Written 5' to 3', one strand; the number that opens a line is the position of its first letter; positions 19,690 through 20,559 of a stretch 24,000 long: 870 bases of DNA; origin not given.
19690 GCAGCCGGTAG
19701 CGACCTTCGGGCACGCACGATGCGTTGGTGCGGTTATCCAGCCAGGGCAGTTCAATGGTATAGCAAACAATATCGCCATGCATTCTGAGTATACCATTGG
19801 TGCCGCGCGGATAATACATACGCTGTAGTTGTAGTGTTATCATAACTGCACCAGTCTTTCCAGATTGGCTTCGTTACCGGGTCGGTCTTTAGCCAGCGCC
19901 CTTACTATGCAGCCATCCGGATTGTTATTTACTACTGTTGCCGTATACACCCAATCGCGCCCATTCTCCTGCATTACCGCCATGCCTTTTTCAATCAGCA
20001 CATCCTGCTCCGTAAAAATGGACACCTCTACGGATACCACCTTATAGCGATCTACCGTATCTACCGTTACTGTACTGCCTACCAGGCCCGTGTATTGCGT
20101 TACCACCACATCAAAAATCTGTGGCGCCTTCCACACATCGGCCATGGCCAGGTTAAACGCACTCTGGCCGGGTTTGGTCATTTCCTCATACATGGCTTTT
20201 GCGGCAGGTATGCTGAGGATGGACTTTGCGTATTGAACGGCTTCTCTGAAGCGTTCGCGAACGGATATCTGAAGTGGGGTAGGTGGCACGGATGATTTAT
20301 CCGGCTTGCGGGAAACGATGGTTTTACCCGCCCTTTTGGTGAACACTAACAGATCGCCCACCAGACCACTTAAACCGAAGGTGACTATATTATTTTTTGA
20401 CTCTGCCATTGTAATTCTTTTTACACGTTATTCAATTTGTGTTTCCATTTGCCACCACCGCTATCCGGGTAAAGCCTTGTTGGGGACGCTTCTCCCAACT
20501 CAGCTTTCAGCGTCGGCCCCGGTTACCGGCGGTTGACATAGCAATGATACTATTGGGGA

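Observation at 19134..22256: AraC and receiver-less LytTR regulators, a phased-repeat gap and a three-gene DUF5675-type operon: candidate gated cell-envelope/lysis module outside any prophage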

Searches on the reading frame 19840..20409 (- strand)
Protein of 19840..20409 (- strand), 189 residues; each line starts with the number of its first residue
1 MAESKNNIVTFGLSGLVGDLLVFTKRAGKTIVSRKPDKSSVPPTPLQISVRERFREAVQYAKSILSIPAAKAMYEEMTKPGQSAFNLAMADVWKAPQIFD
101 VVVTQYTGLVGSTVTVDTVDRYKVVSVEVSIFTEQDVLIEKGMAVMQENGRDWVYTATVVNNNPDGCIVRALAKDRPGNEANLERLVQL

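Call 4: search_protein_families(library=pfam, proteins=[window:19840-20409:-], max_evalue=0.1)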
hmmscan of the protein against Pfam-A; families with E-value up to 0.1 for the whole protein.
window:19840-20409:- (189 aa): 0 families

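Call 6: search_protein_families(library=phrogs, proteins=[window:19840-20409:-], max_evalue=0.1)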
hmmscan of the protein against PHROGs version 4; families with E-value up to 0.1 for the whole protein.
window:19840-20409:- (189 aa): 1 family
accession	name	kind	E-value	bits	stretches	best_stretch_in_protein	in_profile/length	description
phrog_14336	-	unknown function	0.061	13.6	0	101-166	269-336/363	-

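Call 13: find_homologous_proteins(query=window:19840-20409:-)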
Query window:19840-20409:- (189 aa): 28 proteins with E <= 0.001 among 146 candidates.
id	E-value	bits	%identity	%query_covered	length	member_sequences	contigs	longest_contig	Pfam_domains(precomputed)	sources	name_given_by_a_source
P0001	4.1e-117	406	100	100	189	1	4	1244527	-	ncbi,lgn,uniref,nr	ncbi:hypothetical protein HNQ91_003993 [Filimonas zeae]|uniref:Uncharacterized protein n=1 Tax=Filim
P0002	4.4e-102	357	89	99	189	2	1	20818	-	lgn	-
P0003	1.9e-99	348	86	99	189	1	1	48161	-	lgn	-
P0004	3.7e-85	302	78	100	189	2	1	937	-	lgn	-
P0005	3.4e-80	286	73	100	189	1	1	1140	-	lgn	-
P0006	4.6e-79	282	71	100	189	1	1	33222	-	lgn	-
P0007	7.1e-43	164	49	95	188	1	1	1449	-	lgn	-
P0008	2.3e-41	159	49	95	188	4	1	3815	-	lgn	-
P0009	2.4e-41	159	47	99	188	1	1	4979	-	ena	-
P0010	4.0e-41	158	45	99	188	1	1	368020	-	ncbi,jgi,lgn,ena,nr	ncbi:MAG: hypothetical protein H6Q17_1824 [Bacteroidetes bacterium]|nr:hypothetical protein [Bactero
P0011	2.0e-40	156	48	97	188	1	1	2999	-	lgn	-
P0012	5.3e-39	152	42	99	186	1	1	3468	-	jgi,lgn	jgi:hypothetical protein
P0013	1.0e-38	151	43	99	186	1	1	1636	-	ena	-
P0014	1.7e-38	150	46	95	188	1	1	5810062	-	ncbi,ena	-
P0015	2.4e-38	149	44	97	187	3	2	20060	-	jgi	jgi:hypothetical protein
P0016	8.3e-38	148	45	98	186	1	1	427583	-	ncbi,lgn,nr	ncbi:MAG: hypothetical protein PHH37_01575 [Paludibacter sp.]|nr:hypothetical protein [Paludibacter 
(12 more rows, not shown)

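Call 15: find_encoding_contigs(protein=P0010, flank=8000, max_places=2)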
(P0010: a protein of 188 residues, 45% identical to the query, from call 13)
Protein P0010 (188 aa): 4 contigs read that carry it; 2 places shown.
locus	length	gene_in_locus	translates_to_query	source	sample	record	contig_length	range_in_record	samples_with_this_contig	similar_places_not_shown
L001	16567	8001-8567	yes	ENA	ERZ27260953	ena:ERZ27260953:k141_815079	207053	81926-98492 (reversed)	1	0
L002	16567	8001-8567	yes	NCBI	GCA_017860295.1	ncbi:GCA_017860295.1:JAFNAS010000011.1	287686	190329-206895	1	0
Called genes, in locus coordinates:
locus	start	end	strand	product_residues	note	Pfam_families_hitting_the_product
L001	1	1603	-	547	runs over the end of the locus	PF02776:TPP_enzyme_N, PF16582:TPP_enzyme_M_2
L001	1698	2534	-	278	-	PF02498:Bro-N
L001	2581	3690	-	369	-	PF00425:Chorismate_bind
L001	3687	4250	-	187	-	PF14539:DUF4442 (faint), PF03061:4HBT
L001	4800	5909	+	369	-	-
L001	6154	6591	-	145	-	-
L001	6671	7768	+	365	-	PF18962:Por_Secre_tail (weak)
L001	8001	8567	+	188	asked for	-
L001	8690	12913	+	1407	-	-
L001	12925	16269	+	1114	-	PF20041:DUF6443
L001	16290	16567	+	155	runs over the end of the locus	-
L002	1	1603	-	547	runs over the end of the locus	PF02776:TPP_enzyme_N, PF16582:TPP_enzyme_M_2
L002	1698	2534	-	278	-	PF02498:Bro-N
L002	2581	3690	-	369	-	PF00425:Chorismate_bind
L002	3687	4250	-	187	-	PF14539:DUF4442 (faint), PF03061:4HBT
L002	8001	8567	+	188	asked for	-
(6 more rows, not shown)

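Call 16: find_encoding_contigs(protein=P0016, flank=8000, max_places=2)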
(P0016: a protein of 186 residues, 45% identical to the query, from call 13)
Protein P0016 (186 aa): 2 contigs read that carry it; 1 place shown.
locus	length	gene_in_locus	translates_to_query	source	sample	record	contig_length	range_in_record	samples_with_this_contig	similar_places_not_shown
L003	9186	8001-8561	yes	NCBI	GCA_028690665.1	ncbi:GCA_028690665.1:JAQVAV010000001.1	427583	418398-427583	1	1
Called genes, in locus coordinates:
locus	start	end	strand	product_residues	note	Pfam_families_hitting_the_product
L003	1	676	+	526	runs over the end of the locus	PF00474:SSF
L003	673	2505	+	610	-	PF05448:AXE1 (faint), PF00135:COesterase (faint), PF20434:BD-FAE, PF07859:Abhydrolase_3, PF00326:Peptidase_S9, PF02230:Abhydrolase_2 (faint), PF00561:Abhydrolase_1 (faint)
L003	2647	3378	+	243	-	PF18962:Por_Secre_tail (weak)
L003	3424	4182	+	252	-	PF18962:Por_Secre_tail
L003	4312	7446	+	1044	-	PF02837:Glyco_hydro_2_N, PF22666:Glyco_hydro_2_N2, PF00703:Glyco_hydro_2, PF02836:Glyco_hydro_2_C, PF16353:LacZ_4, PF02929:Bgal_small_N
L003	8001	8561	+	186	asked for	-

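Call 19: find_related_loci(query=A1, collection=genome_contigs, flank=10000)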
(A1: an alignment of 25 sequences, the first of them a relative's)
Query A1 (189 aa) in genome_contigs; peptide patterns used: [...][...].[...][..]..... (x = any residue, [..] = any of these).
50 stretches matched a pattern; 34 encode a relative of the query (tblastn E <= 1e-3); 34 distinct loci.
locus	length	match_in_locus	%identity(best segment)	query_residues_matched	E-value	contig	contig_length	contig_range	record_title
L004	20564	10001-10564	48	1-187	4e-48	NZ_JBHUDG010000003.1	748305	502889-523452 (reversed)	Pseudopedobacter beijingensis strain CGMCC 1.12329 soapdenovo_K_105_3, whole genome shotgun sequence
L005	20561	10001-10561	45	1-187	4e-48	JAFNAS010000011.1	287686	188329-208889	MAG: Bacteroidetes bacterium isolate CTSoil_024 scaffold_40, whole genome shotgun sequence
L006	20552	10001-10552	45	1-184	6e-47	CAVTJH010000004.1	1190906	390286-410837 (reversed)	MAG: uncultured Bacteroidetes bacterium isolate MFD06435.bin.2.111 genome assembly, contig: contig_48642, whole genome s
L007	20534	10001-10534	45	1-179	9e-47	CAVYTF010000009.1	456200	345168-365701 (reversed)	MAG: uncultured Bacteroidetes bacterium isolate MFD09671.bin.2.20 genome assembly, contig: contig_54632, whole genome sh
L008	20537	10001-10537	46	1-179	7e-46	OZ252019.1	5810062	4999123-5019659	MAG: Ilyomonas sp. isolate dbae6028-de51-4b60-b1a9-253db4e37382 genome assembly, chromosome: 1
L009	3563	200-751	43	1-184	2e-45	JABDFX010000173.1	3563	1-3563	MAG: Bacteroidetes bacterium isolate BWOrgHeat_Nextera29_MAG2 3300020993.a:Ga0206913_1473, whole genome shotgun sequence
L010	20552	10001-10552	44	1-184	8e-45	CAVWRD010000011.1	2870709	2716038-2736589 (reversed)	MAG: uncultured Bacteroidetes bacterium isolate MFD04967.bin.1.226 genome assembly, contig: contig_8928, whole genome sh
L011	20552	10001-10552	43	1-184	1e-44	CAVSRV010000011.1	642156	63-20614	MAG: uncultured Bacteroidetes bacterium isolate MFD05521.bin.1.216 genome assembly, contig: contig_96602, whole genome s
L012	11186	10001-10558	45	1-186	2e-44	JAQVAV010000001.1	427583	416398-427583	MAG: Paludibacter sp. isolate STD2_5 NODE_11_length_427583_cov_10.584631_Sandtown_D2, whole genome shotgun sequence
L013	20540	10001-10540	46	1-180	3e-44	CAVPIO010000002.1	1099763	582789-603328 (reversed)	MAG: uncultured Chitinophagaceae bacterium isolate MFD00031.bin.1.201 genome assembly, contig: contig_27385, whole genom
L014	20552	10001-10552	42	1-184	4e-43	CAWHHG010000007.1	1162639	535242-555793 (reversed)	MAG: uncultured Chitinophagaceae bacterium isolate MFD02134.bin.1.264 genome assembly, contig: contig_23799, whole genom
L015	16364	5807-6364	42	1-184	8e-40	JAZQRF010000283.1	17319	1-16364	MAG: Pelobium sp. isolate T1900045231_TH20190001.MAGScoT_cleanbin_000017 SGB_5413_k141_28628, whole genome shotgun seque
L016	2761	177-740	42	1-188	3e-39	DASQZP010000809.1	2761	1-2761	MAG TPA_asm: Bacteroidales bacterium isolate SMAG_U11095 k141_307234, whole genome shotgun sequence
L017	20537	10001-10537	46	1-179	5e-39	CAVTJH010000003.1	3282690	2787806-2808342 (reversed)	MAG: uncultured Bacteroidetes bacterium isolate MFD06435.bin.2.111 genome assembly, contig: contig_17456, whole genome s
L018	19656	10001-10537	44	1-179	4e-39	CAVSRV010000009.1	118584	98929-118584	MAG: uncultured Bacteroidetes bacterium isolate MFD05521.bin.1.216 genome assembly, contig: contig_70048, whole genome s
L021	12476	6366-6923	41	1-187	9e-37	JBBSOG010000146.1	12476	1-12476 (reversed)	MAG: Cytophagales bacterium isolate LS6_sbin.23 LS6_sbin.23_K_1035066_L_12476_cov_9.0000, whole genome shotgun sequence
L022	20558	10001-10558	40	1-184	1e-36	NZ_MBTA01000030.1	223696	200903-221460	Pelobium manganitolerans strain YS-25 Y5-25_scaffold9, whole genome shotgun sequence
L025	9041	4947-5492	37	1-184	3e-32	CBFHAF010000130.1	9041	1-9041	MAG TPA_asm: uncultured Chitinophaga sp. isolate SRR29654721_concoct_32 genome assembly, contig: ERZ27252565.3353, whole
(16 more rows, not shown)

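Call 25: predict_structure(alignment_id=A1)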
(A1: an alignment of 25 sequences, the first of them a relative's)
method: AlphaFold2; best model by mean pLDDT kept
length: 189 residues; sequences in the alignment: 25
mean_pLDDT: 81.2   pTM: 0.66
mean pLDDT of the five models: 81.2, 79.8, 79.7, 79.3, 79.2
residues with pLDDT >= 90: 83; 70-90: 67; 50-70: 12; < 50: 27
segments of 3 or more residues with pLDDT < 50: 1-26
pLDDT, mean of each block of 10 residues (from residue 1): 41 38 49 57 81 86 89 87 85 89 95 95 91 95 94 96 95 89 93
secondary structure, 60 per line:
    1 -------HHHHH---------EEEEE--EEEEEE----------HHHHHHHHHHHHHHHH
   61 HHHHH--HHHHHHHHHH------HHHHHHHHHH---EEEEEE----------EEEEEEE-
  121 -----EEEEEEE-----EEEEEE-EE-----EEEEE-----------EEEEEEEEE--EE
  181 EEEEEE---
elements in order: H8-12 E22-26 E29-34 H45-65 H68-77 H84-93 E97-102 E113-119 E126-132 E138-143 E152-156 E168-176 E179-186

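Call 30: fold_search(model_id=the predicted structure, library=pdb)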
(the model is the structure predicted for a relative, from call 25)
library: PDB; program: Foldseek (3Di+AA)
matches with E <= 10: 1875; with E <= 0.001: 0
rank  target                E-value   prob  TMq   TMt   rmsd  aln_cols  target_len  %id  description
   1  3tp4_B                1.1e-03  1.00  0.36  0.16   4.3        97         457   15  Crystal Structure of engineered protein at the resolution 1.98A, Northeast Structural Genomics Consortium Target OR128 (released 2011-10-05)
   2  3tp4_A                1.9e-03  1.00  0.35  0.16   3.6        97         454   14  Crystal Structure of engineered protein at the resolution 1.98A, Northeast Structural Genomics Consortium Target OR128 (released 2011-10-05)
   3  3jcr_C                2.1e-03  0.99  0.34  0.05   8.8       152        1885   11  3D structure determination of the human*U4/U6.U5* tri-snRNP complex (released 2016-03-09)
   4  3jcm_N                2.1e-03  0.98  0.33  0.06   9.7       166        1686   10  Cryo-EM structure of the spliceosomal U4/U6.U5 tri-snRNP (released 2016-02-24)
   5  3im1                  2.1e-03  0.97  0.33  0.22   9.6       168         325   11  Structure of the C-terminal Sec63 unit of yeast Brr2, P212121 Form (released 2009-08-25)
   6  8fk7_A                2.2e-03  0.99  0.33  0.43  13.0       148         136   14  Structure of the Pyrobaculum calidifontis flagellar-like archaeal type IV pilus (released 2023-06-28)
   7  5gm6_B                2.3e-03  0.98  0.35  0.06   9.4       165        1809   11  Cryo-EM structure of the activated spliceosome (Bact complex) at 3.5 angstrom resolution (released 2016-09-21)
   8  5m5p_C                2.3e-03  0.98  0.34  0.05   9.3       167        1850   11  S. cerevisiae spliceosomal helicase Brr2 (271-end) in complex with the Jab/MPN domain of S. cerevisiae Prp8 (released 2016-12-07)
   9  5lqw_C                2.5e-03  0.99  0.36  0.06   9.6       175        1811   11  yeast activated spliceosome (released 2016-10-05)
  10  9npl_A                3.1e-03  0.98  0.28  0.09   9.4       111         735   14  Crystal structure of the inactive conformation of a glycoside hydrolase (CapGH2b - E553Q Mutant) from the GH2 family i (released 2025-11-12)
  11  6d8g_A                3.1e-03  0.97  0.26  0.07   8.3       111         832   12  D341A D367A calcium binding mutant of Bacteroides uniformis beta-glucuronidase 2 (released 2018-10-17)
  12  5m5p_A                3.3e-03  0.97  0.33  0.05   9.6       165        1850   11  S. cerevisiae spliceosomal helicase Brr2 (271-end) in complex with the Jab/MPN domain of S. cerevisiae Prp8 (released 2016-12-07)
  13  4bgd_A                3.5e-03  0.97  0.34  0.06   9.6       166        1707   10  Crystal structure of Brr2 in complex with the Jab1/MPN domain of Prp8 (released 2013-05-29)
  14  4ytg                  3.7e-03  1.00  0.30  0.15   5.1        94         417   14  Crystal structure of Porphyromonas gingivalis peptidylarginine deiminase (PPAD) mutant C351A in complex with dipeptide M (released 2015-07-01)
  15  9npe_D                4.0e-03  0.99  0.30  0.09   8.2       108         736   15  Crystal structure of the inactive conformation of a glycoside hydrolase (CapGH2b) from the GH2 family in the space gro (released 2025-11-12)
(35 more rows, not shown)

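Call 32: search_protein_families(library=ncbifam, proteins=[window:19840-20409:-], max_evalue=0.1)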
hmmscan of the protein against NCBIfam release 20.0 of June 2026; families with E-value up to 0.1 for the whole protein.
window:19840-20409:- (189 aa): 0 families

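Call 33: search_protein_families(library=padloc, proteins=[window:19840-20409:-], max_evalue=0.01)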
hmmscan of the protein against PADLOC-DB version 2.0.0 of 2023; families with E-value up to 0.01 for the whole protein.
window:19840-20409:- (189 aa): 0 families

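Call 43: search_protein_families(library=pfam, proteins=[L001:8690-12913:+, L007:10629-12995:+, L014:10720-13056:+, L021:7609-10740:+], max_evalue=1)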
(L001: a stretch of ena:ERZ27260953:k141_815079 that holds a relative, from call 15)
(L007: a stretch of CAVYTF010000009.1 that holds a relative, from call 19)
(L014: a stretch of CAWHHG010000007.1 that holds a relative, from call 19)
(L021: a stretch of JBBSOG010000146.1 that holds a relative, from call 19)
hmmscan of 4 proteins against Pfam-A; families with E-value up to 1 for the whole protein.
L001:8690-12913:+ (1407 aa): 3 families
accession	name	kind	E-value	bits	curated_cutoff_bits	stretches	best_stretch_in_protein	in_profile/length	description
PF05593.20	RHS_repeat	-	0.00022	22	22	1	1048-1068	10-29/38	RHS Repeat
PF13860.13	FlgD_ig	-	0.24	11.8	27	0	1114-1146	37-68/79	FlgD Ig-like domain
PF24364.1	DUF7520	-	0.3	11.5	27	1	11-60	18-69/78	Family of unknown function (DUF7520)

L007:10629-12995:+ (788 aa): 3 families
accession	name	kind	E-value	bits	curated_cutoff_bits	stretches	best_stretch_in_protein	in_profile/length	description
PF00912.28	Transgly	-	1.6e-46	158.4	27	1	60-229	8-176/178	Transglycosylase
PF00905.27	Transpeptidase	-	1.5e-19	70.8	22.1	1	309-560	2-262/299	Penicillin binding protein transpeptidase domain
PF06832.18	BiPBP_C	-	5.7e-11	42.6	26.8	1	698-783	4-90/90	Penicillin-Binding Protein C-terminus Family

L014:10720-13056:+ (778 aa): 4 families
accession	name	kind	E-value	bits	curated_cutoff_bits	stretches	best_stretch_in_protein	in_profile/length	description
PF02838.20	Glyco_hydro_20b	-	1.2e-14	55.6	26.1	1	54-189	3-124/124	Glycosyl hydrolase family 20, domain 2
PF00728.28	Glyco_hydro_20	-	7.8e-08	32.5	22.3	1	247-381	74-222/348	Glycosyl hydrolase family 20, catalytic domain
PF14845.11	Glycohydro_20b2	-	0.031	15.5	27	1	126-171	92-130/130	beta-acetyl hexosaminidase like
PF12022.14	COG2_C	-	0.073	13.1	27.3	1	601-722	147-257/300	COG complex component, COG2, C-terminal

L021:7609-10740:+ (1043 aa): 4 families
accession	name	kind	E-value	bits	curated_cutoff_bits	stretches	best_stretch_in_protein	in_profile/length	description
PF04851.21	ResIII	-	1.3e-11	45.1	22.5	1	138-365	14-162/164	Type III restriction enzyme, res subunit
PF00611.28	FCH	-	0.04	14.7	27.8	1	216-252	8-44/78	Fes/CIP4, and EFC/F-BAR homology domain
PF22798.2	DUF5817_CT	-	0.16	12.3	29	0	220-247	11-37/54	DUF5817, C-terminal domain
PF00271.37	Helicase_C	-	0.21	12.3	23.5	1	617-661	65-109/110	Helicase conserved C-terminal domain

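Call 46: search_dna_similar(query=window:19840-20409:-, collection=phages, mode=protein, max_rows=25, max_evalue=0.1)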
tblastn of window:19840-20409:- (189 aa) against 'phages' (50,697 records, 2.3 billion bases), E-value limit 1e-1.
No match.

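Call 52: find_encoding_contigs(protein=P0002, flank=6000, max_places=1)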
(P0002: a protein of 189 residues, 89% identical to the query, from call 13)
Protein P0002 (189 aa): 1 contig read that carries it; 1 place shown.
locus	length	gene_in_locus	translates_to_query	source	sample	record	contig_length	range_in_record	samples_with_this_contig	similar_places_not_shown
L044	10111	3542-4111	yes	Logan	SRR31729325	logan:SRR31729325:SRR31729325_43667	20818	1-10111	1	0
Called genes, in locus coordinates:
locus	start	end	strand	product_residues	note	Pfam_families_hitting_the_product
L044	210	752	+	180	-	PF01872:RibD_C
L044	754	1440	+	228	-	-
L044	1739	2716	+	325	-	PF12833:HTH_18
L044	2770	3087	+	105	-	PF04397:LytTR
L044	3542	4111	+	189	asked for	-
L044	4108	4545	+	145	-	PF18925:DUF5675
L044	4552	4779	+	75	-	-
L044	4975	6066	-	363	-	-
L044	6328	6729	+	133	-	PF00072:Response_reg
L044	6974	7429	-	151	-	PF03852:Vsr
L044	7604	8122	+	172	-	PF00072:Response_reg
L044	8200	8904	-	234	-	-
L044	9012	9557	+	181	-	-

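Call 53: find_encoding_contigs(protein=P0003, flank=6000, max_places=1)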
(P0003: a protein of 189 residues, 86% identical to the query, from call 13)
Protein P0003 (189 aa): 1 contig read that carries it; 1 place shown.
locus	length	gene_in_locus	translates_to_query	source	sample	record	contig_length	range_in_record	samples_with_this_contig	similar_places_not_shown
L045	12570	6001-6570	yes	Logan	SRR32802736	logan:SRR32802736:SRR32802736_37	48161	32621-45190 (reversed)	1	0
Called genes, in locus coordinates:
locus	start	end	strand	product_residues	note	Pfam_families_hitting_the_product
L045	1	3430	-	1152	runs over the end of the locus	PF27260:Y4jQ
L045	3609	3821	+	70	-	-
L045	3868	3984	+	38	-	-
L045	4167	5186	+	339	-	PF12833:HTH_18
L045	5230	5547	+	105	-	PF04397:LytTR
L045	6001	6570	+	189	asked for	-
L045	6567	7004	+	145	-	PF18925:DUF5675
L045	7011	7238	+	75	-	-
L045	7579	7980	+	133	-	PF00072:Response_reg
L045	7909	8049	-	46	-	-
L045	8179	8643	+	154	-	PF00072:Response_reg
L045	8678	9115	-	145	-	PF03852:Vsr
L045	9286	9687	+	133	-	-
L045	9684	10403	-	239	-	-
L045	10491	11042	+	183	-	-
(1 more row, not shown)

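Call 54: find_encoding_contigs(protein=P0006, flank=6000, max_places=1)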
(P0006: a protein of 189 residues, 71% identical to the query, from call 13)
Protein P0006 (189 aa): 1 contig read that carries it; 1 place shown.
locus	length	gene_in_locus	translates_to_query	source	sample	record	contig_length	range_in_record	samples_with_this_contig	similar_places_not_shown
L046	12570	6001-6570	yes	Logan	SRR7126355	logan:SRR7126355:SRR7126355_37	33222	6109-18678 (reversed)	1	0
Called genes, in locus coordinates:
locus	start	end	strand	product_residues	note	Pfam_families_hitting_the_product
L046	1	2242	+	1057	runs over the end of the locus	PF10593:Z1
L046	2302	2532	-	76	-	PF13560:HTH_31, PF12844:HTH_19, PF01381:HTH_3, PF13443:HTH_26 (weak)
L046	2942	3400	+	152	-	-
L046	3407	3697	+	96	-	-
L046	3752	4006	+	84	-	-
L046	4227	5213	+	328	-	PF12833:HTH_18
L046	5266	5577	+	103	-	PF04397:LytTR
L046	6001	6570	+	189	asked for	-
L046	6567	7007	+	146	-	PF18925:DUF5675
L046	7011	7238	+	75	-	-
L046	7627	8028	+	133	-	PF00072:Response_reg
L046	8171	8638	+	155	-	PF00072:Response_reg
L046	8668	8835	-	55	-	PF13561:adh_short_C2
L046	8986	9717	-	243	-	-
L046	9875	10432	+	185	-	-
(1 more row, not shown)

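Call 65: search_protein_representatives(alignment_id=A1)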
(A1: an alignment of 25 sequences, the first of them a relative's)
Query: 25 sequences, 187 profile positions. Proteins with E-value up to 0.001 (for the whole library): 4257; up to 1e-10: 2523; up to 1e-30: 854. The best 150 are listed.
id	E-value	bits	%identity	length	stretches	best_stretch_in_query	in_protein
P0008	6.6e-81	286.6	-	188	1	1-187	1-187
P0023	6.6e-75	267.0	-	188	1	1-187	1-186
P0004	8.7e-75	266.7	-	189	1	1-187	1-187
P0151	1.4e-70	252.9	-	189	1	1-187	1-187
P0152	4.6e-70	251.2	-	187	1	1-187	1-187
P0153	1.1e-67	243.5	-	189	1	1-187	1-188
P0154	2.3e-67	242.5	-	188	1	1-187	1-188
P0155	3.6e-66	238.6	-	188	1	1-182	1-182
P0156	2.0e-64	232.9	-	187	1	1-186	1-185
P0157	5.0e-64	231.6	-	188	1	1-186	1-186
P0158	6.9e-64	231.1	-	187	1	3-186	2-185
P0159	9.6e-64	230.6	-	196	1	1-187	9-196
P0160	2.2e-62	226.2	-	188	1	1-186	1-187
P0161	4.6e-62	225.2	-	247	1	1-186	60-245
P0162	4.8e-62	225.1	-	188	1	1-185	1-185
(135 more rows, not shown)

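Call 66: find_related_loci(query=A1, collection=viral_contigs, flank=10000)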
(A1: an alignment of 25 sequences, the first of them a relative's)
Query A1 (189 aa) in viral_contigs; peptide patterns used: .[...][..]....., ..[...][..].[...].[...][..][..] (x = any residue, [..] = any of these).
32 stretches matched a pattern, but none encodes a relative of the query by tblastn (E <= 1e-3).
